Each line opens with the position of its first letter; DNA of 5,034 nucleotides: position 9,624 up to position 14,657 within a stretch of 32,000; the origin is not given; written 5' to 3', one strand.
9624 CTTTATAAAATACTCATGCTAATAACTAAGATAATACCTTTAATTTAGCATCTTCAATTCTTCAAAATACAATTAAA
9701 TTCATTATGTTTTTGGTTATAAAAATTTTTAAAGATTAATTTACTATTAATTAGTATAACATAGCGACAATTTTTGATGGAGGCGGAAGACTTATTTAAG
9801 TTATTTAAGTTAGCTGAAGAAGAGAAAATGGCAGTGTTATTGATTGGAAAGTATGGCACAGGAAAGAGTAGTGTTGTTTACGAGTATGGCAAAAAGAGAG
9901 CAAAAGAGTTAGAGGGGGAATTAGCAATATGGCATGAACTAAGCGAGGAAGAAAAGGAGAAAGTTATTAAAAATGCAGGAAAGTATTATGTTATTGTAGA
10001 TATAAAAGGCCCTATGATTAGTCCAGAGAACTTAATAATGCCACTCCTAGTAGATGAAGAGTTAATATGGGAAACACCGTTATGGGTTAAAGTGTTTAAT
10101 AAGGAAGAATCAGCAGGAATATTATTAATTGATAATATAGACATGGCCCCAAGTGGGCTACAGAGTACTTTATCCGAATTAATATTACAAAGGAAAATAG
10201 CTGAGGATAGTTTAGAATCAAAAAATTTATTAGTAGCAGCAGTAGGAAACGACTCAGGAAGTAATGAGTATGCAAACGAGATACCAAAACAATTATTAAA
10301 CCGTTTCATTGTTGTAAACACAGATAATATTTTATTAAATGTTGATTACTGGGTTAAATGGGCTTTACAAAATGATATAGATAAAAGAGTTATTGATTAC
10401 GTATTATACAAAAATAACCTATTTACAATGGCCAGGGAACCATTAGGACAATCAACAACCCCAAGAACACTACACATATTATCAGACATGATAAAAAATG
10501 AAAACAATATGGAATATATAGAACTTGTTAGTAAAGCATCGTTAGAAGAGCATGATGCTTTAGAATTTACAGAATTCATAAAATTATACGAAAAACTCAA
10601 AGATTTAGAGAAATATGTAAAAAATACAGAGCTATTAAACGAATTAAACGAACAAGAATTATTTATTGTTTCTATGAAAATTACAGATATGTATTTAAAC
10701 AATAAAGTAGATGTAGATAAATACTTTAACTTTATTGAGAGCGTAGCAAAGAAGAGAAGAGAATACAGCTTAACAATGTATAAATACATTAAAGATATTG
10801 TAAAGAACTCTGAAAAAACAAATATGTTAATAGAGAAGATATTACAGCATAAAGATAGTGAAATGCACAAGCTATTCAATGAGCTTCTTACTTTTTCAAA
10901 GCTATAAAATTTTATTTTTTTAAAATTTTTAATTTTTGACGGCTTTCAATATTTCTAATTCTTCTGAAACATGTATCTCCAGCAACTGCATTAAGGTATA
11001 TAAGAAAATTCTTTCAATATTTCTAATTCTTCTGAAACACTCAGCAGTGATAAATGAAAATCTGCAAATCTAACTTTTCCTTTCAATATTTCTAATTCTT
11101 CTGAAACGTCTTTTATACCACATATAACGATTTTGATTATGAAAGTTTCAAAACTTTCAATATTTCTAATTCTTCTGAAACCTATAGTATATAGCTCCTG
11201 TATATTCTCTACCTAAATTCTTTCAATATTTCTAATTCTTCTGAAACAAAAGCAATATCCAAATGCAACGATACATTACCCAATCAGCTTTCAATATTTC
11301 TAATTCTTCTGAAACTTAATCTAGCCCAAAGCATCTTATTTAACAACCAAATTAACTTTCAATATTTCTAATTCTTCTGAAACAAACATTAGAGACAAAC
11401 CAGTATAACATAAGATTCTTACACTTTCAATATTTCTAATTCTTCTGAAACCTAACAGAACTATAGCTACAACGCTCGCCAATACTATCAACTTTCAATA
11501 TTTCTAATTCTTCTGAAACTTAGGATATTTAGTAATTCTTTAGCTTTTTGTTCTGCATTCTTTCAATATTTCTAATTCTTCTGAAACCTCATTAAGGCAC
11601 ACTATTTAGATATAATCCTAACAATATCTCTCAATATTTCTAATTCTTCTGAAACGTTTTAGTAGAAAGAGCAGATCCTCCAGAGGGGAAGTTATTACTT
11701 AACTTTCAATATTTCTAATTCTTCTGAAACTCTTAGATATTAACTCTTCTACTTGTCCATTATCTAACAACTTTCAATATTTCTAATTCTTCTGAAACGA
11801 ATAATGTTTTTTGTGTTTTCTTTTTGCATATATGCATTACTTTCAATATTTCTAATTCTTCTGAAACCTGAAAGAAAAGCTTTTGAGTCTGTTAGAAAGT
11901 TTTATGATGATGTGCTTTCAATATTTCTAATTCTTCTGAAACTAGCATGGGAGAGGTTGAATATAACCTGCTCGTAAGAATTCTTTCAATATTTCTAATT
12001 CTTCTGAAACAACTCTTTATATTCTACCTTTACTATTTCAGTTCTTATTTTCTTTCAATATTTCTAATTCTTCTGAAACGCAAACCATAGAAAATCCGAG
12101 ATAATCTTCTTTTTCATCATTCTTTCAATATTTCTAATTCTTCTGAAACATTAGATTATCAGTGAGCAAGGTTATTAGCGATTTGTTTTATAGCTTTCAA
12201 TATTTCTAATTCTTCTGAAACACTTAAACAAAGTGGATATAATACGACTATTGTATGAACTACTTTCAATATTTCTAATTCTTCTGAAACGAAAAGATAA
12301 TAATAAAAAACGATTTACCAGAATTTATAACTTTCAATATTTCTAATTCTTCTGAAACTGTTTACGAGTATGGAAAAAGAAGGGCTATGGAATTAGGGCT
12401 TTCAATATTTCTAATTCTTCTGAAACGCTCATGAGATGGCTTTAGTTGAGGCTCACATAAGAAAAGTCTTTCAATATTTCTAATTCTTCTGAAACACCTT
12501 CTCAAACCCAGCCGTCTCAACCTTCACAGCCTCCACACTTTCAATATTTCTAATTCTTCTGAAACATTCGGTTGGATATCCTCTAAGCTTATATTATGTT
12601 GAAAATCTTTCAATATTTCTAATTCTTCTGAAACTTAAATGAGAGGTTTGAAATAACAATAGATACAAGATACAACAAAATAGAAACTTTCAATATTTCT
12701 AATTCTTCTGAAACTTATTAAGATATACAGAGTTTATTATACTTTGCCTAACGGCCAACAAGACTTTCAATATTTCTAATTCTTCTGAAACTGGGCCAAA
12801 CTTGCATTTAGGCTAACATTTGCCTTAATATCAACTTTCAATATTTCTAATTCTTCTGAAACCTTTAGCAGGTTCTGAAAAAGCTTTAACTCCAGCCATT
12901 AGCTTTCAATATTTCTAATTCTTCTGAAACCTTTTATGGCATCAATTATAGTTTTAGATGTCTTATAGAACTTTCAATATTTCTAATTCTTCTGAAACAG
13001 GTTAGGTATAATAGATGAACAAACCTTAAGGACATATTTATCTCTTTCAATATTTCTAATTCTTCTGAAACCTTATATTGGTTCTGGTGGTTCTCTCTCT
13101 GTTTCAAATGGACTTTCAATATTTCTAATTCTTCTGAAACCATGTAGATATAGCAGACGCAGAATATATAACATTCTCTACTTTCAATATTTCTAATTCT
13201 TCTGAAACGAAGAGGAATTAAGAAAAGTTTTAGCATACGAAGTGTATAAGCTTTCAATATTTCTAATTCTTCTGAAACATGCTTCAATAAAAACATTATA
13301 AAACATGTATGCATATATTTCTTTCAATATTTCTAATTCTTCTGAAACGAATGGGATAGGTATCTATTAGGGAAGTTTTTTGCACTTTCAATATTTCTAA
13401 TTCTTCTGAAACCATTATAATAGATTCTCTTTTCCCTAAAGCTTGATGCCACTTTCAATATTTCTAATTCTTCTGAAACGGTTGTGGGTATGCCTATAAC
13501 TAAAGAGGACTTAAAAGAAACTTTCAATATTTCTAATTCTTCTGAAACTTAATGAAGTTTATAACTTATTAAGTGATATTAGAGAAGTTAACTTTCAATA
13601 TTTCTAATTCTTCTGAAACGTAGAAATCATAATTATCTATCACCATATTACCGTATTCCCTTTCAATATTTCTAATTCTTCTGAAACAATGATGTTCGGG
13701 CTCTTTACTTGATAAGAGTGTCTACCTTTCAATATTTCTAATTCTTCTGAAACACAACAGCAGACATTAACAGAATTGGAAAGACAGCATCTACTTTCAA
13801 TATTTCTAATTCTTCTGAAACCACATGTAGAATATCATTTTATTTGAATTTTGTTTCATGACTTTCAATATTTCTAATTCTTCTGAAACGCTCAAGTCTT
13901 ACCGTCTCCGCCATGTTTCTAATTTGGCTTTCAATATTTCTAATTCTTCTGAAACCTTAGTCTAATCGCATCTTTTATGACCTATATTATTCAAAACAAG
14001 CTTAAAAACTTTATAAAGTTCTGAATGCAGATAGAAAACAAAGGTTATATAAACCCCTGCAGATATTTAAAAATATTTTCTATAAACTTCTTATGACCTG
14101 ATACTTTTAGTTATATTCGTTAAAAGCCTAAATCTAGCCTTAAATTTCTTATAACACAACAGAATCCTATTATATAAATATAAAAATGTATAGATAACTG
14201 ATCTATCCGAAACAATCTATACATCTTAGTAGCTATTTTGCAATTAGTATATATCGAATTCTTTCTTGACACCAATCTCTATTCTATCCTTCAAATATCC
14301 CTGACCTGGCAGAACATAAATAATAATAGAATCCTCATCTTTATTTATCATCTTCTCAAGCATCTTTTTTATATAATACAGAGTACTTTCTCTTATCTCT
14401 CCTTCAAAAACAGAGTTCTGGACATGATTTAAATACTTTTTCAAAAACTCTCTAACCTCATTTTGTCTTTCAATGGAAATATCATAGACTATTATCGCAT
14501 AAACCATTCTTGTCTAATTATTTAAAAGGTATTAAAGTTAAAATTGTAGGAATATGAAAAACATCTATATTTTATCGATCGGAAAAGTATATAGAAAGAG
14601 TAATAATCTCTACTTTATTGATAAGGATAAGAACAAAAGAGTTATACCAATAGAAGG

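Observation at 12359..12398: CRISPR spacer is an in-frame, wobble-diverged match to the ATPase gene next to the array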

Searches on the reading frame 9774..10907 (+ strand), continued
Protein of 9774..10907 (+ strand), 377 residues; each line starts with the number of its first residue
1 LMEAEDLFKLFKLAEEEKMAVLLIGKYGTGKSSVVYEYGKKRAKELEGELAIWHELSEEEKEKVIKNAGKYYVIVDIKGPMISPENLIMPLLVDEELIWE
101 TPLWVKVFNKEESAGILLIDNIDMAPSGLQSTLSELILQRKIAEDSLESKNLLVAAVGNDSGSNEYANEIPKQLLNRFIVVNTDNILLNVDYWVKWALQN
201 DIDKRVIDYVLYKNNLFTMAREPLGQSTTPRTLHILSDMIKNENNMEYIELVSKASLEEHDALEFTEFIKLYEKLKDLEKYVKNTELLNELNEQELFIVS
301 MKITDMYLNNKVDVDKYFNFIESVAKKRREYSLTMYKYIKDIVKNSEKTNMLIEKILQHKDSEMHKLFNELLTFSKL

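Call 73: fold_search(model_id=the predicted structure, library=pdb)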
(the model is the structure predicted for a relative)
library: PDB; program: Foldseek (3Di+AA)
matches with E <= 10: 797; with E <= 0.001: 0
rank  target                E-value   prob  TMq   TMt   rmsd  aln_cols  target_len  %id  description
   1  5hus                  4.7e-02  0.08  0.08  0.09  16.4       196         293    7  Structure of Candida albicans trehalose synthase regulatory protein C-terminal domain (released 2017-05-03)
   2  1ise                  6.7e-02  0.14  0.12  0.18  16.2       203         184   11  Crystal structure of a mutant of ribosome recycling factor from Escherichia coli, Arg132Gly (released 2003-10-07)
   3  8p5d_SK0              7.1e-02  0.96  0.17  0.50   4.7        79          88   14  Spraguea lophii ribosome in the closed conformation by cryo sub tomogram averaging (released 2023-06-21)
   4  7qca_SK0              7.1e-02  0.96  0.17  0.48   4.7        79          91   14  Spraguea lophii ribosome (released 2022-11-30)
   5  8ova_AD               8.4e-02  0.90  0.18  0.45   5.2        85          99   15  CRYO-EM STRUCTURE OF TRYPANOSOMA BRUCEI PROCYCLIC FORM 80S RIBOSOME : PARENTAL STRAIN (released 2023-11-29)
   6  8btr_SL               9.5e-02  0.90  0.17  0.45   7.5        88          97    7  Giardia Ribosome in PRE-T Hybrid State (D2) (released 2023-03-22)
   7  8ove_AD               9.5e-02  0.89  0.18  0.49   5.3        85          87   15  CRYO-EM STRUCTURE OF TRYPANOSOMA BRUCEI PROCYCLIC FORM 80S RIBOSOME : TB11CS6H1 snoRNA mutant (released 2023-11-29)
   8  8r57_K                1.0e-01  0.85  0.17  0.48   6.0        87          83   20  CryoEM structure of wheat 40S ribosomal subunit, head domain (released 2023-12-27)
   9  6hiv_BN               1.0e-01  0.20  0.16  0.23  18.8       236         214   10  Cryo-EM structure of the Trypanosoma brucei mitochondrial ribosome - This entry contains the complete mitoribosome (released 2018-10-03)
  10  6hix_BN               1.0e-01  0.18  0.16  0.22  18.8       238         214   12  Cryo-EM structure of the Trypanosoma brucei mitochondrial ribosome - This entry contains the large mitoribosomal subu (released 2018-09-26)
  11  1ek8                  1.0e-01  0.11  0.10  0.15  21.2       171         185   10  CRYSTAL STRUCTURE OF THE RIBOSOME RECYCLING FACTOR (RRF) FROM ESCHERICHIA COLI (released 2001-03-07)
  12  8a98_SN               1.1e-01  0.89  0.18  0.45   5.1        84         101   17  CRYO-EM STRUCTURE OF LEISHMANIA MAJOR 80S RIBOSOME : snoRNA MUTANT (released 2023-10-11)
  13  9fxo_SN               1.1e-01  0.87  0.18  0.43   5.0        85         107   18  CRYO-EM STRUCTURE OF LEISHMANIA MAJOR 80S RIBOSOME WITH A/P/E-SITE TRNA AND MRNA : LM32CS1C1 M2 OE MUTANT (released 2025-07-23)
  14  6ybs_a                1.1e-01  0.85  0.17  0.44   5.3        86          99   15  Structure of a human 48S translational initiation complex - head (released 2020-09-16)
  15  8auv_l                1.3e-01  0.87  0.17  0.47   4.7        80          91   20  Cryo-EM structure of the plant 40S subunit (released 2023-06-07)
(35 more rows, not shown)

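Call 81: find_encoding_contigs(protein=P0007, flank=10000)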
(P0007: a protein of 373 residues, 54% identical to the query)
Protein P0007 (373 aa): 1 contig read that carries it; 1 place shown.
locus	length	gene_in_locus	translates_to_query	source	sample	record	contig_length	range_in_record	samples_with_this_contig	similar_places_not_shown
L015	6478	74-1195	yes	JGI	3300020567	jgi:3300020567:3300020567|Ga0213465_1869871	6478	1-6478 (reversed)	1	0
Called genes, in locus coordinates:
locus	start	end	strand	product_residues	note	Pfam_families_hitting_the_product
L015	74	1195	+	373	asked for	PF00158:Sigma54_activat (faint), PF07728:AAA_5 (faint)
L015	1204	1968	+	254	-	-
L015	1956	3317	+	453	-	PF13203:DUF2201_N, PF05762:VWA_CoxE (faint), PF00092:VWA (weak), PF09967:DUF2201, PF13519:VWA_2 (faint)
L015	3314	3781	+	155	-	-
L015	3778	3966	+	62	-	-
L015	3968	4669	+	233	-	-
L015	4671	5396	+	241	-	-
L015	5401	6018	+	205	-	-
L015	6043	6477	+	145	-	?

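Call 83: search_solved_structures(query=L001:9158-10171:+, max_evalue=1)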
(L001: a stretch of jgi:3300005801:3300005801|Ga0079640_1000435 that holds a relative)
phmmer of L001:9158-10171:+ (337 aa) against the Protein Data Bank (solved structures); distinct sequences matched with E-value up to 1: 2.
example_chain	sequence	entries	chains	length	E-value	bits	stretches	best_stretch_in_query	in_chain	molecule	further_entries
2xci_A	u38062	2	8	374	0.017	17.6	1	30-117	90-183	3-DEOXY-D-MANNO-2-OCTULOSONIC ACID TRANSFERASE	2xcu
3tbk_A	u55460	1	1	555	0.17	14.3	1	53-91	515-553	RIG-I Helicase Domain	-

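Call 84: search_solved_structures(query=L013:12007-12813:+, max_evalue=1)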
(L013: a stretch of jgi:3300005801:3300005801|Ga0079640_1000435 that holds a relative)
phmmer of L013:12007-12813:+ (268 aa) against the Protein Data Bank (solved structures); distinct sequences matched with E-value up to 1: 2.
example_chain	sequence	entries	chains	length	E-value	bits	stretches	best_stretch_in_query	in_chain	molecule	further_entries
3evi_A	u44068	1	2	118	0.48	13.3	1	17-56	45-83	Phosducin-like protein 2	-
2dbc_A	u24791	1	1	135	0.61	12.9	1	18-58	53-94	unnamed protein product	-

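Call 85: search_solved_structures(query=L001:1792-2637:+, max_evalue=1)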
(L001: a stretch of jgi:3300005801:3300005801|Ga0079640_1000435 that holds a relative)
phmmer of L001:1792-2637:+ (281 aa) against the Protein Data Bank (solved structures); distinct sequences matched with E-value up to 1: 17.
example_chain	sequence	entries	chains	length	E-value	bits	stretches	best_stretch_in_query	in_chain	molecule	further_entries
4zi3_D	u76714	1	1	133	0.051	16.4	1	170-210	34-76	Cilia- and flagella-associated protein 36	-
4zi2_C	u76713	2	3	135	0.053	16.4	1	170-210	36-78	Cilia- and flagella-associated protein 36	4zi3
1nt2_B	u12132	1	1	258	0.069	16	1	35-72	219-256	conserved hypothetical protein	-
6trj_A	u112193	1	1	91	0.097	15.5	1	98-154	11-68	PC4 and SFRS1-interacting protein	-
6zv0_A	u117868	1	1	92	0.099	15.5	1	98-154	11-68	PC4 and SFRS1-interacting protein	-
5n88_E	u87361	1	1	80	0.12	15.3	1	99-154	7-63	PC4 and SFRS1-interacting protein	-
5n88_D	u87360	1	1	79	0.14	15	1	99-154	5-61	PC4 and SFRS1-interacting protein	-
2n3a_B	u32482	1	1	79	0.15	15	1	99-154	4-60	PC4 and SFRS1-interacting protein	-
9bw9_G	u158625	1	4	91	0.16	14.8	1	99-155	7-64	PC4 and SFRS1-interacting protein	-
3u88_C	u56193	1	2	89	0.17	14.7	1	99-155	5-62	Lens epithelium-derived growth factor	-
2b4j_C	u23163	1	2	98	0.18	14.7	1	99-155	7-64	PC4 and SFRS1 interacting protein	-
3f9k_C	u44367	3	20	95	0.2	14.5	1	99-155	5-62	PC4 and SFRS1-interacting protein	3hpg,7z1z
3hph_E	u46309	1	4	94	0.21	14.5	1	99-155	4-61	PC4 and SFRS1-interacting protein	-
5oym_H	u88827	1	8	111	0.24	14.3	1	98-154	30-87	PC4 and SFRS1-interacting protein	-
6emp_A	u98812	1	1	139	0.29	14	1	98-154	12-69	PC4 and SFRS1-interacting protein,Pogo transposable element with ZNF domain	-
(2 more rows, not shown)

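Call 86: search_solved_structures(query=A1, max_evalue=0.001)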
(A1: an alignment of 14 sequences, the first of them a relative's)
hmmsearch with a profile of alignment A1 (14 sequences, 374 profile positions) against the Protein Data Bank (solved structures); distinct sequences matched with E-value up to 0.001: 0.

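Call 93: predict_structure(alignment_id=A1)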
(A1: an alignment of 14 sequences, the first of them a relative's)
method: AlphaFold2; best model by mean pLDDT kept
length: 376 residues; sequences in the alignment: 14
mean_pLDDT: 89.1   pTM: 0.80
mean pLDDT of the five models: 89.1, 87.4, 86.5, 85.7, 78.6
residues with pLDDT >= 90: 229; 70-90: 127; 50-70: 19; < 50: 1
segments of 3 or more residues with pLDDT < 50: none
pLDDT, mean of each block of 10 residues (from residue 1): 83 93 76 90 95 94 93 88 67 79 88 92 80 75 85 88 75 85 83 89 96 90 83 94 95 95 97 95 96 98 98 98 96 96 96 96 92 71
secondary structure, 60 per line:
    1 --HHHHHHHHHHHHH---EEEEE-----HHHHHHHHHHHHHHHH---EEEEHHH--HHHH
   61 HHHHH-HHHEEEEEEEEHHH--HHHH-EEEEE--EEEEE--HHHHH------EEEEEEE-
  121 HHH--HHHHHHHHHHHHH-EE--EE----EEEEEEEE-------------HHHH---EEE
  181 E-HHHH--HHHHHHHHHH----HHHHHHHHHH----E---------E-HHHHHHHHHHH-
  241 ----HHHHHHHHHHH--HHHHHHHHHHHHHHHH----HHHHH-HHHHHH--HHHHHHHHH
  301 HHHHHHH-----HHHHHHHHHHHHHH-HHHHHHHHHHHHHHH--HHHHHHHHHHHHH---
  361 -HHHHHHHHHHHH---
elements in order: H3-15 E19-23 H29-44 E48-51 H57-65 E70-77 H83-86 E88-92 E95-99 H102-106 E113-119 H126-138 E150-157 H171-174 E178-181 H183-186 H189-198 H203-212 H229-239 H245-255 H258-273 H278-282 H284-289 H292-307 H313-326 H328-342 H345-357 H362-373

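Call 95: fold_search(model_id=the predicted structure, library=pdb)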
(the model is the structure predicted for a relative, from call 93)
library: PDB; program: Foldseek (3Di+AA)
matches with E <= 10: 1174; with E <= 0.001: 89
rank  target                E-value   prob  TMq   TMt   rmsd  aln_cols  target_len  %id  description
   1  9qh4_A                1.7e-07  1.00  0.46  0.64   5.0       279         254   15  NorQ hexamer from Paracoccus denitrificans (released 2026-03-25)
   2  9qh4_F                3.3e-07  1.00  0.47  0.66   5.1       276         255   16  NorQ hexamer from Paracoccus denitrificans (released 2026-03-25)
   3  9qh6_B                7.0e-07  1.00  0.46  0.64   5.1       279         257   15  NorQ in complex with NorD VWA domain from Paracoccus denitrificans (released 2026-03-25)
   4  9qh7_E                8.2e-07  1.00  0.46  0.67   4.5       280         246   13  NorQ in complex with NorD VWA domain steep staircase subset 1 from Paracoccus denitrificans (released 2026-03-25)
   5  9qhd_B                9.6e-07  1.00  0.44  0.61   5.3       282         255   16  NorQD complex state 1 from Jhaorihella thermophila (released 2026-03-25)
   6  9qhg_E                1.0e-06  1.00  0.45  0.64   4.8       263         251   17  NorQD complex state 4 from Jhaorihella thermophila (released 2026-03-25)
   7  9qh8_C                1.2e-06  1.00  0.45  0.63   5.4       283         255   16  reduced NorQ-NorD VWA domain complex from Paracoccus denitrificans (released 2026-03-25)
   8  9qhd_A                1.5e-06  1.00  0.46  0.64   4.9       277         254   16  NorQD complex state 1 from Jhaorihella thermophila (released 2026-03-25)
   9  9qhd_C                1.6e-06  1.00  0.45  0.62   5.3       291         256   16  NorQD complex state 1 from Jhaorihella thermophila (released 2026-03-25)
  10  9qhf_E                1.6e-06  1.00  0.44  0.63   5.5       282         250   16  NorQD complex state 3 from Jhaorihella thermophila (released 2026-03-25)
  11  9qh4_C                1.9e-06  1.00  0.47  0.66   4.7       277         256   15  NorQ hexamer from Paracoccus denitrificans (released 2026-03-25)
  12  9qh6_F                1.9e-06  1.00  0.44  0.62   5.8       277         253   14  NorQ in complex with NorD VWA domain from Paracoccus denitrificans (released 2026-03-25)
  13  9qh8_A                2.0e-06  1.00  0.44  0.62   5.3       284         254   15  reduced NorQ-NorD VWA domain complex from Paracoccus denitrificans (released 2026-03-25)
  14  9qhd_F                2.8e-06  1.00  0.44  0.62   5.7       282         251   15  NorQD complex state 1 from Jhaorihella thermophila (released 2026-03-25)
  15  9qh8_F                3.5e-06  1.00  0.47  0.66   4.8       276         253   17  reduced NorQ-NorD VWA domain complex from Paracoccus denitrificans (released 2026-03-25)
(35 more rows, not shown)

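Call 97: search_protein_families(library=pfam, proteins=[L012:1034-1867:+, L012:1935-2807:+, L012:2820-3638:+, L012:3697-4536:+, L012:4555-5415:+, L012:7931-8662:-, L012:8709-9269:-, L012:10886-12871:-, L012:12871-13458:-, L012:14515-15081:+], max_evalue=0.001)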
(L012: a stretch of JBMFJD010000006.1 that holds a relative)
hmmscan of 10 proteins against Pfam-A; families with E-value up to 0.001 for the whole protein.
L012:1034-1867:+ (277 aa): 0 families

L012:1935-2807:+ (290 aa): 0 families

L012:2820-3638:+ (272 aa): 0 families

L012:3697-4536:+ (279 aa): 0 families

L012:4555-5415:+ (286 aa): 0 families

L012:7931-8662:- (243 aa): 3 families
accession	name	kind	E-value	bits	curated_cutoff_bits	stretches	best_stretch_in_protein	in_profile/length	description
PF00493.29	MCM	-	4.3e-07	29.7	23.3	0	92-137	54-100/224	MCM P-loop domain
PF00004.35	AAA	-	3.3e-06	28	21.2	1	98-199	1-130/131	ATPase family associated with various cellular activities (AAA)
PF07728.20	AAA_5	-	0.0003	21.2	22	0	98-172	2-94/139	AAA domain (dynein-related subfamily)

L012:8709-9269:- (186 aa): 0 families

L012:10886-12871:- (661 aa): 1 family
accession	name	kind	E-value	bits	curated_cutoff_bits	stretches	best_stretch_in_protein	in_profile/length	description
PF05317.16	Thermopsin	-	9.4e-51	173.2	25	1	51-303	14-256/256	Thermopsin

L012:12871-13458:- (195 aa): 0 families

L012:14515-15081:+ (188 aa): 0 families

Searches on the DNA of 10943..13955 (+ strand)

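Call 44: search_dna_similar(query=window:10943-13955:+, collection=phages, mode=distant, max_evalue=0.01)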
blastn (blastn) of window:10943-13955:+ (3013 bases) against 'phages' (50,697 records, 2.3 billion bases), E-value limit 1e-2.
No match.

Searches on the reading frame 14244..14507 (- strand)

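Call 43: search_protein_families(library=ncbifam, proteins=[window:14244-14507:-], max_evalue=0.001)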
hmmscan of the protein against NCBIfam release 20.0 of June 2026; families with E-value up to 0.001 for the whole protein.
window:14244-14507:- (87 aa): 1 family
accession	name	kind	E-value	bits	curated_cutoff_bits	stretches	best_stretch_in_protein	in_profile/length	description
TIGR01573.1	cas2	equivalog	2.4e-12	47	24.5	1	3-71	2-75/96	CRISPR-associated endonuclease Cas2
